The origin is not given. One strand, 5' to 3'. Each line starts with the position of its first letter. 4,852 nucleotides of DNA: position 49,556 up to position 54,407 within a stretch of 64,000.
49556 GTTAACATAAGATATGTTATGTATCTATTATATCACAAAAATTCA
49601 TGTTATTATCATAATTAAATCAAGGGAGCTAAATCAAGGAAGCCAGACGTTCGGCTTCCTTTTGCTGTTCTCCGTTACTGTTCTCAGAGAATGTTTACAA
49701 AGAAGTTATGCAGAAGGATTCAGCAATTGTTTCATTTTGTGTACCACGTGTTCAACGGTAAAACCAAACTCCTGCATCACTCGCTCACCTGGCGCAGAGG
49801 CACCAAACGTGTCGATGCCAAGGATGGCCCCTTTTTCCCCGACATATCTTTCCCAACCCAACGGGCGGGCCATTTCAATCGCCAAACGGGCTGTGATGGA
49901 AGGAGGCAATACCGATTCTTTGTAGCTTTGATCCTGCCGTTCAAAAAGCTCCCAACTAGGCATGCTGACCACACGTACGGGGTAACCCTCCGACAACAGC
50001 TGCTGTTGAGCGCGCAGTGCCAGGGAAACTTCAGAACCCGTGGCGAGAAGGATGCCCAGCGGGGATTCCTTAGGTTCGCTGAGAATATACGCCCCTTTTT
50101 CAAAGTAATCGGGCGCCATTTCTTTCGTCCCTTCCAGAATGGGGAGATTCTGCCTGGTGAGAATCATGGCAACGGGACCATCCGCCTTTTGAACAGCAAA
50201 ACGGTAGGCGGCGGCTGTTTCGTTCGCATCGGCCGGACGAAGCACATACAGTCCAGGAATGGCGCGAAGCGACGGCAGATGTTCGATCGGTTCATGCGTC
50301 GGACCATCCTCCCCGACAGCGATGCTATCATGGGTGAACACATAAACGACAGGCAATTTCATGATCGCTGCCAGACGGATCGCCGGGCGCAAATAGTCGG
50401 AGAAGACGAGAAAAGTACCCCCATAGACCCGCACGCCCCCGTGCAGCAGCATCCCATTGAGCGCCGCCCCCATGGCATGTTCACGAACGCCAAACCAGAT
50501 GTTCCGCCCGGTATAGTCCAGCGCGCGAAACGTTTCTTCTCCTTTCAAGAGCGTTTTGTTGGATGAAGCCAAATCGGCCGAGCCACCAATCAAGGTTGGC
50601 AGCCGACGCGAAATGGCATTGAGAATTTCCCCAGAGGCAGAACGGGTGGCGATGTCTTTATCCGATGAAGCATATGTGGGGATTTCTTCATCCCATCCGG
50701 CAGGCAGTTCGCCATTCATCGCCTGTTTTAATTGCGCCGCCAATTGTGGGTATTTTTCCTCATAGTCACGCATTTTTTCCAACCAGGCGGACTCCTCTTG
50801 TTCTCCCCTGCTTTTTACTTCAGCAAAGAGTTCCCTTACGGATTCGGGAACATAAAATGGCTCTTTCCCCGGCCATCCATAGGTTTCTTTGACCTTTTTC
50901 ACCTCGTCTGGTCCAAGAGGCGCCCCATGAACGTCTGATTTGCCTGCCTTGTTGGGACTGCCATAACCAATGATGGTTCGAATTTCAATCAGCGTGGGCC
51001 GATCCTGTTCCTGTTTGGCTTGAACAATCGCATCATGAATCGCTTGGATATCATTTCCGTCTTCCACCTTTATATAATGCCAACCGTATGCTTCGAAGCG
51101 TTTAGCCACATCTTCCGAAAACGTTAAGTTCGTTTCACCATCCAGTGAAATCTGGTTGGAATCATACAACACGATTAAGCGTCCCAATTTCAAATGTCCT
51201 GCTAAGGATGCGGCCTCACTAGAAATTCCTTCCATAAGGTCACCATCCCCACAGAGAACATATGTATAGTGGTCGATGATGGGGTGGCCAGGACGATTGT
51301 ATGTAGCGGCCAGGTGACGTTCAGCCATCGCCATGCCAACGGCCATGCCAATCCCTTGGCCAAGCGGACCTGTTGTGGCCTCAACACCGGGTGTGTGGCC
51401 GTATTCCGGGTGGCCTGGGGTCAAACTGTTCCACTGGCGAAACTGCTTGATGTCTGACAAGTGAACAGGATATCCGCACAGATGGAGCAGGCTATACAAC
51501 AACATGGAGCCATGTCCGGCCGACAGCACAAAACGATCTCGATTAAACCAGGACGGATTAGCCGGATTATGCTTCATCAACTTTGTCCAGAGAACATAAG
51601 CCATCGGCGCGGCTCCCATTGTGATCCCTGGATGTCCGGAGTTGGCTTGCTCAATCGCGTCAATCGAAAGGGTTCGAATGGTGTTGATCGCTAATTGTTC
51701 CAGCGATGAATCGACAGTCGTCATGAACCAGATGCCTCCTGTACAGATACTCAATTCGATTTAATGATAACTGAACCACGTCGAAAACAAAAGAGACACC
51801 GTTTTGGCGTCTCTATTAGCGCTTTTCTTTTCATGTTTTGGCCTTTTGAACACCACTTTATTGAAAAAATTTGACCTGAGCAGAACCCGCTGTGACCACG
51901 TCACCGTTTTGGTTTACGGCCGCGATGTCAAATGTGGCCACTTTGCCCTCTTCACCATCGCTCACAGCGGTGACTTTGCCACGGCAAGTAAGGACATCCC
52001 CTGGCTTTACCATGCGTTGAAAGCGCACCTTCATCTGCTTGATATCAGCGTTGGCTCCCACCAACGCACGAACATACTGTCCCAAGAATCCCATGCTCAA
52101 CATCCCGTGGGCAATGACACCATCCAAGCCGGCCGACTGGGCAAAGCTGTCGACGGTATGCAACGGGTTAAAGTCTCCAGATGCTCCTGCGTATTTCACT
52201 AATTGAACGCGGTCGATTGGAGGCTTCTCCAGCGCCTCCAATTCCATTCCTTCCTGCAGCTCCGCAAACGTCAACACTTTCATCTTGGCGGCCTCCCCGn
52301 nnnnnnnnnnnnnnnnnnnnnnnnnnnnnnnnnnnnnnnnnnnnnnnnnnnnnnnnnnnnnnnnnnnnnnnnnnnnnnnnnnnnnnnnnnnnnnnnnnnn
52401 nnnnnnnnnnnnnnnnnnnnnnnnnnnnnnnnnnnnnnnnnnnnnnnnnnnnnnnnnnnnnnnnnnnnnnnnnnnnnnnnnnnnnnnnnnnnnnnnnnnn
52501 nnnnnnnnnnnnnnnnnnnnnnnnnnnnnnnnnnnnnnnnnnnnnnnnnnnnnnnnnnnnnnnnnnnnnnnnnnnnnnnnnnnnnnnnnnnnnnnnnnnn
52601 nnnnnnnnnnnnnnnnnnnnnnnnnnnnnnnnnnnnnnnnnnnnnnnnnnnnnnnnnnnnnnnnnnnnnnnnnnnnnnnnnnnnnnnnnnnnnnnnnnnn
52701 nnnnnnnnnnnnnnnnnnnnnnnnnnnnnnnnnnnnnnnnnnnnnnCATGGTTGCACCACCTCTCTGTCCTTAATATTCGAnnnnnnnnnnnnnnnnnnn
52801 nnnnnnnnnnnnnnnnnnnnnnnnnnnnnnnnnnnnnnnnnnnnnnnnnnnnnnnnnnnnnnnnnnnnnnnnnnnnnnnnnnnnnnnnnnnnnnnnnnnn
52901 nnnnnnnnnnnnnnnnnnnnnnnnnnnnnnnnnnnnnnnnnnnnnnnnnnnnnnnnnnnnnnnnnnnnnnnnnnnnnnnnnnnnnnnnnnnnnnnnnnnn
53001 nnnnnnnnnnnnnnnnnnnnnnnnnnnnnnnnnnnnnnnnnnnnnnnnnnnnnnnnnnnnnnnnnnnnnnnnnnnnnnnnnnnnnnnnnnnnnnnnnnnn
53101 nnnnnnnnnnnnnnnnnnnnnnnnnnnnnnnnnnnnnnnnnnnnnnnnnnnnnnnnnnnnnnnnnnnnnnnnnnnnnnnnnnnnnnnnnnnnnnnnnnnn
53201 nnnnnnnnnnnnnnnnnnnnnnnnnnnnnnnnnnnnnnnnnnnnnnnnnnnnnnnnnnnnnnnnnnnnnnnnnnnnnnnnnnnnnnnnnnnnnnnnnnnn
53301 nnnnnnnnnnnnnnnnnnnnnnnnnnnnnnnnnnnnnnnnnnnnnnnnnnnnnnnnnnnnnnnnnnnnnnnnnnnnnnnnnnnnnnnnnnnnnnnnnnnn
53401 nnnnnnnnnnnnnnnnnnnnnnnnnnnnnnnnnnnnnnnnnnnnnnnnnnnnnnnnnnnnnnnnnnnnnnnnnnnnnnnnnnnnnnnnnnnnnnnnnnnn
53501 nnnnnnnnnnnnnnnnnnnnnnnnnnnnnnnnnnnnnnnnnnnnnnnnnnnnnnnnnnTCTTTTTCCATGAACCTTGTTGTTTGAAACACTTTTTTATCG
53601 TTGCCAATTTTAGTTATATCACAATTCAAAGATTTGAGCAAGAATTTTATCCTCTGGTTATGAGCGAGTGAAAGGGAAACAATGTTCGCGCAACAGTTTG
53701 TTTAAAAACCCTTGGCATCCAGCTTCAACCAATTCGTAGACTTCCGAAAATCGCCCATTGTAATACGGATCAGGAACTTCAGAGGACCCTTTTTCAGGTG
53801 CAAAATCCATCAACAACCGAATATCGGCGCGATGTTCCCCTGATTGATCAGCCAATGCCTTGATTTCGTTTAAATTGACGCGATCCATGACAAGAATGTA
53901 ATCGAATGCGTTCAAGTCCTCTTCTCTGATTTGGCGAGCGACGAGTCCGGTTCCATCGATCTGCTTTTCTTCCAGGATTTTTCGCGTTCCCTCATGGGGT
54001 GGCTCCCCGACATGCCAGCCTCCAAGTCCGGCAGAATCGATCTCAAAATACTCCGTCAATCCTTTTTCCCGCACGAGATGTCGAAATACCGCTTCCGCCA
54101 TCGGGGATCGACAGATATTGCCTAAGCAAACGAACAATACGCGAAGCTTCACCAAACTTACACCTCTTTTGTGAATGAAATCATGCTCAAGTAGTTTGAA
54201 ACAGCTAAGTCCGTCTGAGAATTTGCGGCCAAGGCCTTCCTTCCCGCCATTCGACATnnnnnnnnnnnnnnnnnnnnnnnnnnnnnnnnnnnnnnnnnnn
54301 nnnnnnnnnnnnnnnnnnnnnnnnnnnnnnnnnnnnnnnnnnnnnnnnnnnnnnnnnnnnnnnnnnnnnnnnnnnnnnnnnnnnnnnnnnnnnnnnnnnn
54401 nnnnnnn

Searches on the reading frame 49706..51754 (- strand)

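Call 42: search_protein_families(library=pfam, proteins=[window:49706-51754:-], max_evalue=0.001)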
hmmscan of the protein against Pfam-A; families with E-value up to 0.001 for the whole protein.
window:49706-51754:- (682 aa): 7 families
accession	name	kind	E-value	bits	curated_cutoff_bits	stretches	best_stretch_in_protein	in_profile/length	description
PF00456.26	Transketolase_N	-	8.9e-158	525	22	1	19-351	2-334/334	Transketolase, thiamine diphosphate binding domain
PF02779.29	Transket_pyr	-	3.3e-54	183.6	27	1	367-538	2-173/174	Transketolase, pyrimidine binding domain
PF22613.1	Transketolase_C_1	-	6e-43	146.1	27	1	554-666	1-113/113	Transketolase-like TK C-terminal domain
PF02780.25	Transketolase_C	-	2.1e-07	31.4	25.9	1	568-670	13-124/124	Transketolase, C-terminal domain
PF00676.26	E1_dh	-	3.3e-06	26.7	22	1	127-260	99-224/300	Dehydrogenase E1 component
PF02775.26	TPP_enzyme_C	-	1.5e-05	25.2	21.9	1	126-258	25-151/151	Thiamine pyrophosphate enzyme, C-terminal TPP binding domain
PF13292.11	DXP_synthase_N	-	2.5e-05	24.1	21.2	0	17-204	17-175/274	1-deoxy-D-xylulose-5-phosphate synthase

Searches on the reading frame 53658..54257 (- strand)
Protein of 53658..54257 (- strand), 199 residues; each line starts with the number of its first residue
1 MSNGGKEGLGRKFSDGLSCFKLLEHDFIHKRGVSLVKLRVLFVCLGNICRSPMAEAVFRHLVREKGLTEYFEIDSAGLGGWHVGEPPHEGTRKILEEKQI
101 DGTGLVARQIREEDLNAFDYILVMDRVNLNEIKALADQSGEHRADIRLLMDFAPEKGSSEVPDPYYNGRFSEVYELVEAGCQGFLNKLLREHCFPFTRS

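Call 42: search_protein_families(library=pfam, proteins=[window:53658-54257:-], max_evalue=0.001)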
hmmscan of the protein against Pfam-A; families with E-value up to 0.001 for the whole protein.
window:53658-54257:- (199 aa): 1 family
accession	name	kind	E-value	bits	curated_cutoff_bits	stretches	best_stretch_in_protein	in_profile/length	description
PF01451.26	LMWPc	-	1.3e-43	149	23.2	1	40-185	1-144/144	Low molecular weight phosphotyrosine protein phosphatase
